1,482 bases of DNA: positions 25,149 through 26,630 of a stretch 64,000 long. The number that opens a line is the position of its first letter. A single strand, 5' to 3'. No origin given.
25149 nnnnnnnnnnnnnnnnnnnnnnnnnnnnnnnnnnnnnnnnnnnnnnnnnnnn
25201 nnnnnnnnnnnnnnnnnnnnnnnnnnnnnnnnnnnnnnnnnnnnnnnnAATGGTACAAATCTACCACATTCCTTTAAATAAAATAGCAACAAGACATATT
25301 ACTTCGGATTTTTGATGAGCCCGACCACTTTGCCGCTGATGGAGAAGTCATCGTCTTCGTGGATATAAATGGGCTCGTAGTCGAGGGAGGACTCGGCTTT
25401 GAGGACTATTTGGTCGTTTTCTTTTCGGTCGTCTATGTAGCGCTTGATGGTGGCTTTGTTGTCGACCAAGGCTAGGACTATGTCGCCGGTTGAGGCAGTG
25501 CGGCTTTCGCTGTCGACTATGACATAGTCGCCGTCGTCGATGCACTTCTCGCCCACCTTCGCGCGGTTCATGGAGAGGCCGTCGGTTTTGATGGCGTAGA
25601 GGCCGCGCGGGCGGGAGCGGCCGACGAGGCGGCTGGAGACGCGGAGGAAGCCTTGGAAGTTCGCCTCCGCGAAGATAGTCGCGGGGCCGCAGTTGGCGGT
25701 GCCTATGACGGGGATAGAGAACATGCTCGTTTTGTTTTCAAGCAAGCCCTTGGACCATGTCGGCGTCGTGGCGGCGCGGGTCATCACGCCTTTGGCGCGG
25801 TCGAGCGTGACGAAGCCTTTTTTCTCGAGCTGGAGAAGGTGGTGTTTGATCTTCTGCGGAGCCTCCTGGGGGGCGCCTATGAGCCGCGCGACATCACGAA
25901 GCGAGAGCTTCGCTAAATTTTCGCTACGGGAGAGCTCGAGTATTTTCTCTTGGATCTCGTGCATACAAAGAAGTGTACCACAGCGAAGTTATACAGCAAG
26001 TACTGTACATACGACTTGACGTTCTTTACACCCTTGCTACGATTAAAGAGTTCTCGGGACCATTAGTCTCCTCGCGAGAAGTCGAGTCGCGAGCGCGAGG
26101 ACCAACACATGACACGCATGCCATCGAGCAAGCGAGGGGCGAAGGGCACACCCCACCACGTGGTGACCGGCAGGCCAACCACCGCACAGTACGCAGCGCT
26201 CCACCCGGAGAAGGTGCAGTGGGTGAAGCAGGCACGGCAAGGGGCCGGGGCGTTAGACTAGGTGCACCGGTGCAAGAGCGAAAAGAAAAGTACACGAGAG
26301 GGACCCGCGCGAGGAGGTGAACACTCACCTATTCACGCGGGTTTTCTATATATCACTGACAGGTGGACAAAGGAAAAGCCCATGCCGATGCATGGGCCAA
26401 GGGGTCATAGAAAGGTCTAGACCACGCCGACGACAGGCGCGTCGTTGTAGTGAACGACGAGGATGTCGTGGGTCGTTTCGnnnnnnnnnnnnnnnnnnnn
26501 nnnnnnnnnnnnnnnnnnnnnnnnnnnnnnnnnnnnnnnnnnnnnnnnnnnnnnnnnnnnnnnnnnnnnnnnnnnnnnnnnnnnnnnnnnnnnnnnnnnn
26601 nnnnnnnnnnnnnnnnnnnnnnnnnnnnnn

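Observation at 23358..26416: AT-rich single-gene OLD-family (ATPase + TOPRIM) nuclease island inserted directly downstream of a LexA-like repressor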

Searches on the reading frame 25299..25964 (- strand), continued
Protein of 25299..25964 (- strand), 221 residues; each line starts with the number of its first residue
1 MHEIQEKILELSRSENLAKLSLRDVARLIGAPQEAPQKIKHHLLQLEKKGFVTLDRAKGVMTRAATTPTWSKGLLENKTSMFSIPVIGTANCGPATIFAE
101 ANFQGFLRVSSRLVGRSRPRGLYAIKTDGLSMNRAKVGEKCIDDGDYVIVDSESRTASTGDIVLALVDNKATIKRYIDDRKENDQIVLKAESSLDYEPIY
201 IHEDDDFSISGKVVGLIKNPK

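Call 80: list_cluster_members(proteins=[P0001, window:25299-25964:-])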
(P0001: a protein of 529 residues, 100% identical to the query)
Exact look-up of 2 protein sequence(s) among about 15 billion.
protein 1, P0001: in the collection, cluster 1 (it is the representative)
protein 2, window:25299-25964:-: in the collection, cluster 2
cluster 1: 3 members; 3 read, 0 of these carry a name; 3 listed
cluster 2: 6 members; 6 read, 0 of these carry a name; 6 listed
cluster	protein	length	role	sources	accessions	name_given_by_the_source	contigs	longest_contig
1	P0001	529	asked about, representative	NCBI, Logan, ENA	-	-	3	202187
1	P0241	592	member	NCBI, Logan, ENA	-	-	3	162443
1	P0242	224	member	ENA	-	-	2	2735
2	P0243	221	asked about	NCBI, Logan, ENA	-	-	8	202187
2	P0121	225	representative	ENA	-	-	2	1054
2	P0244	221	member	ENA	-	-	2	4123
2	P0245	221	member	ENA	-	-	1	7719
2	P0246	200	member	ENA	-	-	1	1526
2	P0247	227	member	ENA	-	-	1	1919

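Call 100: search_protein_families(library=padloc, proteins=[L118:6345-7079:+, L119:2854-3891:+, L022:8679-9581:+, L014:10858-11403:+, L042:2186-3019:+, L047:2053-2979:+, L058:6714-7466:+, L064:6672-7652:+, L085:6806-8065:+, L102:6736-7827:+], max_evalue=0.00001)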
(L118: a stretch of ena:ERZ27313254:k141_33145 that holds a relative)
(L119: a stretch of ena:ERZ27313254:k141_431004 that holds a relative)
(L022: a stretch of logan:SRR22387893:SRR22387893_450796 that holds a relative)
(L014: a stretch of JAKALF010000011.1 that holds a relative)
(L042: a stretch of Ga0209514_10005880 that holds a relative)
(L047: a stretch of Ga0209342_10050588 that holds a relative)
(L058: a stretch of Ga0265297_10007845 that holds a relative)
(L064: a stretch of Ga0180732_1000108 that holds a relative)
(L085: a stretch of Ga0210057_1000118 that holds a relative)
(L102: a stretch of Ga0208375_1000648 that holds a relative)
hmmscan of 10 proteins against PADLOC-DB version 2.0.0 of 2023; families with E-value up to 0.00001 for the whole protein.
L118:6345-7079:+ (245 aa): 0 families

L119:2854-3891:+ (346 aa): 38 families (the best 25 are shown)
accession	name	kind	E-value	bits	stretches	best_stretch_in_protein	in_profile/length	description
PDLC04868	PDC-S05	-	2.5e-151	501.5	1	10-338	4-331/335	-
PDLC04853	PDC-S05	-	1.7e-141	469.3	1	10-343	4-332/336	-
PDLC04851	PDC-S05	-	6.8e-138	457.4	1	7-338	5-336/342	-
PDLC04871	PDC-S05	-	2.2e-129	430.4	1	5-336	124-456/468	-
PDLC04852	PDC-S05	-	3.1e-125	415.7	1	2-342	2-337/346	-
PDLC04843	PDC-S05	-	8.2e-102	338.8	1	10-342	4-324/330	-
PDLC04864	PDC-S05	-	3.7e-96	319.6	1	67-342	2-268/277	-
PDLC04870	PDC-S05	-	1.5e-85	284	1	8-217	5-209/214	-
PDLC04876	PDC-S05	-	6.1e-76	252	1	9-175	5-170/174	-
PDLC04854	PDC-S05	-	2.6e-56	188.6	1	12-169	4-163/212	-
PDLC04872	PDC-S05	-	4.3e-54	180.4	1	11-143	4-136/152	-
PDLC04965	PDC-S23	-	8.8e-53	177.8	1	11-156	4-147/327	-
PDLC04964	PDC-S23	-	1.1e-50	170.7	1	13-151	5-145/331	-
PDLC04858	PDC-S05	-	1.5e-48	162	1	11-141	4-131/138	-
PDLC04963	PDC-S23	-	2.3e-46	156.7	1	20-143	8-128/312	-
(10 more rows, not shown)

L022:8679-9581:+ (301 aa): 6 families
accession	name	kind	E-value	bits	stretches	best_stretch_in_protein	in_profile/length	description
PDLC04675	PDC-M48B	-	1.2e-22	78.5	1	30-284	21-255/291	-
PDLC04673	PDC-M48B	-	9.5e-21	72.4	1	32-271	20-242/296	-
PDLC03805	RTasMBL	-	1.2e-12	45.7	1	185-259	181-259/322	DRT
PDLC04677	PDC-M48B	-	1.6e-10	38.8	1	5-102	5-91/339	-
PDLC04676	PDC-M48B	-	3.4e-10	37.3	0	29-100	26-90/357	-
PDLC03854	LmuA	-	6.3e-10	36.7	1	172-259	198-288/345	-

L014:10858-11403:+ (182 aa): 0 families

L042:2186-3019:+ (278 aa): 1 family
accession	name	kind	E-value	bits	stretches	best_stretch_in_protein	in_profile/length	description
PDLC01688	DUF3644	-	5.5e-06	24.6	0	18-151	14-139/149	DUF3644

L047:2053-2979:+ (309 aa): 13 families
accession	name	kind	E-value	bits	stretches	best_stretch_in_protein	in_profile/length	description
PDLC02614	DrmC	-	1.4e-11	42.4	1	106-158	88-142/153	DrmC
PDLC02599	DrmC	-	2.9e-09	34.4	1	30-160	6-128/387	DrmC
PDLC02585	DrmC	-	1.3e-08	32.7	1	113-164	190-241/253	DrmC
PDLC02602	DrmC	-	1.7e-08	31.9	1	114-208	195-283/381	DrmC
PDLC02595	DrmC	-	2.9e-08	31.8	1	110-150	203-242/269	DrmC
PDLC02616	DrmC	-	5.8e-08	30.6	1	115-157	163-205/224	DrmC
PDLC02588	DrmC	-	1e-07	29.9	1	116-156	192-232/256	DrmC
PDLC02611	DrmC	-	1.7e-07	29.5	1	96-157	60-119/138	DrmC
PDLC02594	DrmC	-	2.3e-07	28.5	1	116-165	177-225/240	DrmC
PDLC02606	DrmC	-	2.4e-07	28.7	1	110-153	116-159/182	DrmC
PDLC02607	DrmC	-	2.8e-07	28.1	1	116-158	202-244/265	DrmC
PDLC02597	DrmC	-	7.1e-07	27.3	1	116-155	184-223/242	DrmC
PDLC02587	DrmC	-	7.4e-06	23.1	0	116-156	204-244/267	DrmC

L058:6714-7466:+ (251 aa): 0 families

L064:6672-7652:+ (327 aa): 3 families
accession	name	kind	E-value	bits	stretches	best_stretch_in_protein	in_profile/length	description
PDLC04869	PDC-S05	-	4e-27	93.2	1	189-318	174-303/306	-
PDLC04879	PDC-S05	-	4.9e-24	83.3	1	183-312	155-281/285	-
PDLC01154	NYN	-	1.1e-15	55.8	1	10-156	148-294/310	"LabA-like protein, NYN family nuclease"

L085:6806-8065:+ (420 aa): 0 families

L102:6736-7827:+ (364 aa): 6 families
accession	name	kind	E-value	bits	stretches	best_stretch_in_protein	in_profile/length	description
PDLC04567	PDC-M30A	-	6.1e-76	253.9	1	2-363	2-380/381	-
PDLC04566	PDC-M30A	-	9.5e-45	151.2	1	11-352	10-350/372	-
PDLC04568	PDC-M30A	-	6.7e-32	109.2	1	13-352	13-349/368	-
PDLC04636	PDC-M41A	-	4.9e-17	60.6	1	15-145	10-141/281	-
PDLC04635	PDC-M41A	-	8.5e-16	56.7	1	14-234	11-245/298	-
PDLC04638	PDC-M41A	-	3.8e-06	24.7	0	14-256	14-264/275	-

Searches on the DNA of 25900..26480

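Call 44: search_rna_families(source=window, start=25900, end=26480, threshold=evalue, max_evalue=1, show_alignments=2)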
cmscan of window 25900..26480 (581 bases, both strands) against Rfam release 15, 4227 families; matches with E-value up to 1: 1.
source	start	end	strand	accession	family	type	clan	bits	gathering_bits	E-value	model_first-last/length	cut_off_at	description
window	26177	26226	-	RF02136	HTT-AS1_3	Gene; lncRNA;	-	20.6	70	0.12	1-60/60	no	HTT antisense RNA 1 conserved region 3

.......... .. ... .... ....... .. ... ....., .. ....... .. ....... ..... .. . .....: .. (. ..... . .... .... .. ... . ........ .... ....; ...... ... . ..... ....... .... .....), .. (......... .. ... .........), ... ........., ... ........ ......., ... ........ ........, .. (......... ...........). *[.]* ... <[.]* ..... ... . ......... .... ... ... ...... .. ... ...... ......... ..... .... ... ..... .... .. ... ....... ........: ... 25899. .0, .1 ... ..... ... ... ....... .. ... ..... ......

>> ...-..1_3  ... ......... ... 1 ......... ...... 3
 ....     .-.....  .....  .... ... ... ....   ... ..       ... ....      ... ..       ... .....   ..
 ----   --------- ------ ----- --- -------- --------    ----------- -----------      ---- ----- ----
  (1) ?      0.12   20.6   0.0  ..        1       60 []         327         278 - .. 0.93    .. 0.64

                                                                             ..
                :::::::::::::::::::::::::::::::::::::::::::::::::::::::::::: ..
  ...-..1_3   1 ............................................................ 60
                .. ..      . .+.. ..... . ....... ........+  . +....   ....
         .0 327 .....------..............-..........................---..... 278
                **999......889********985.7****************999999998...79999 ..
